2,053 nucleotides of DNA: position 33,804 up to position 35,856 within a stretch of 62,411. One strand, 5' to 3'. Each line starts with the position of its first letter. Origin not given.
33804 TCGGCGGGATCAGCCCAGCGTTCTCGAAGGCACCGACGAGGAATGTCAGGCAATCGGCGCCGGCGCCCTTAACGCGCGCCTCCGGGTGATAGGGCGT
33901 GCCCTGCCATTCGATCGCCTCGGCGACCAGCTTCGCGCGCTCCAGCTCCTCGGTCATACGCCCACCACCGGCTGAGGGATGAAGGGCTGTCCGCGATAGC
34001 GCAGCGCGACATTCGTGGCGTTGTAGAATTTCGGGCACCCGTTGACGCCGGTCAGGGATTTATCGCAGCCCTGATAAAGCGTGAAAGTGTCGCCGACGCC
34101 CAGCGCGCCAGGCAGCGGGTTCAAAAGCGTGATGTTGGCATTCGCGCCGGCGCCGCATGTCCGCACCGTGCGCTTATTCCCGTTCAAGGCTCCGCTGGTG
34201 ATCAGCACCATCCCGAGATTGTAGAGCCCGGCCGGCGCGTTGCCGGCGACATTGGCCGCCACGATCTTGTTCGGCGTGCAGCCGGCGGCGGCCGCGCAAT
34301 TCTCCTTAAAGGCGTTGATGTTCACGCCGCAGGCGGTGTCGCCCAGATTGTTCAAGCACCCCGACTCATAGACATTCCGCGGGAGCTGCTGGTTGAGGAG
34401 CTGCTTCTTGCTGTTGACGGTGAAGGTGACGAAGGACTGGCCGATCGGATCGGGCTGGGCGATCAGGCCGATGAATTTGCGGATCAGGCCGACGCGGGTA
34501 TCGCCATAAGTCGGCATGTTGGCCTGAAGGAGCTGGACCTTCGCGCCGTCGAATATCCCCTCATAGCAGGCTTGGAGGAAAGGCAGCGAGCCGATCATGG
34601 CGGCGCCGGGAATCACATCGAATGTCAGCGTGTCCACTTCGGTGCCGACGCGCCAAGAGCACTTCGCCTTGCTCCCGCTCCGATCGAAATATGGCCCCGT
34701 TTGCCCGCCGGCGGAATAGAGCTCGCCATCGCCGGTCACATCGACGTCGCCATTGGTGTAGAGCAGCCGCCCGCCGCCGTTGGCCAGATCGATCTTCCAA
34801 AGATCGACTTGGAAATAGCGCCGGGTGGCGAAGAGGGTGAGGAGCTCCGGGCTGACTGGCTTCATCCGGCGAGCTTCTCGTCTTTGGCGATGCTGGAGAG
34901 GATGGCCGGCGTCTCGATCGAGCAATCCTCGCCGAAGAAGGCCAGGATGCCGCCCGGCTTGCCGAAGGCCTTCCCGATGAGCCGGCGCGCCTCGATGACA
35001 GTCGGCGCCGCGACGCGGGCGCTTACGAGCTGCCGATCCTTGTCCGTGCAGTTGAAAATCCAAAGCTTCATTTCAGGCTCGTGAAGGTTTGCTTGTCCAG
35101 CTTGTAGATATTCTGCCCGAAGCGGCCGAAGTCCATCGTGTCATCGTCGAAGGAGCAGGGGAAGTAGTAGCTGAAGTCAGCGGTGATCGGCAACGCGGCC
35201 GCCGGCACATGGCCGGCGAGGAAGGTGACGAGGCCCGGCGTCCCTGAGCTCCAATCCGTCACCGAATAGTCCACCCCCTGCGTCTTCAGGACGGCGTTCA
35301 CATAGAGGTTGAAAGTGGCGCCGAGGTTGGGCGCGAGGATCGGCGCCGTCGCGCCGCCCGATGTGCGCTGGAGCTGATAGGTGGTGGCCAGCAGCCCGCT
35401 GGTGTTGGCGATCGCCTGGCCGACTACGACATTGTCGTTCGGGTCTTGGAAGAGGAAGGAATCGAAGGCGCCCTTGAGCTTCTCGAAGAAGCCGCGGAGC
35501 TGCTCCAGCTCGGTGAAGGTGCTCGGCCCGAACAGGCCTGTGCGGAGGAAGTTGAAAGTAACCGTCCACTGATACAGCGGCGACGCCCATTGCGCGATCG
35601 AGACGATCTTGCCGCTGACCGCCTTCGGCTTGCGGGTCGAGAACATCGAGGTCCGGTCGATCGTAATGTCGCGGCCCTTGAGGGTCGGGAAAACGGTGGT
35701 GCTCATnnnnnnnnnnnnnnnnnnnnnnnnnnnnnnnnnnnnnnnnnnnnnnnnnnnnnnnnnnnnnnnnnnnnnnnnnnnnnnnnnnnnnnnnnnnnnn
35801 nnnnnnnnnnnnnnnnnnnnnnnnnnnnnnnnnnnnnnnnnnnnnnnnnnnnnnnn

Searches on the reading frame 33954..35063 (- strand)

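Call 23: search_protein_families(library=phrogs, proteins=[window:33954-35063:-], max_evalue=0.001)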
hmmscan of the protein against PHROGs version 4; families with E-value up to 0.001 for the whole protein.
window:33954-35063:- (369 aa): 1 family
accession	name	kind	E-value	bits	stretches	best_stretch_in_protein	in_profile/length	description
phrog_778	-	tail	3.2e-38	132.8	1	85-364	15-265/287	tail assembly protein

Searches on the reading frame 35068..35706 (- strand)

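Call 23: search_protein_families(library=phrogs, proteins=[window:35068-35706:-], max_evalue=0.001)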
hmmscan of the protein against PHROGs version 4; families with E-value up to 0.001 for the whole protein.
window:35068-35706:- (212 aa): 2 families
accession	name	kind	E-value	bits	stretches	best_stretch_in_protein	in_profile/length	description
phrog_2913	-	other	7.8e-32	112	1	5-204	108-290/306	glycoside hydrolase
phrog_1302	-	tail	0.00022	21.8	1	32-120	30-114/201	distal tail protein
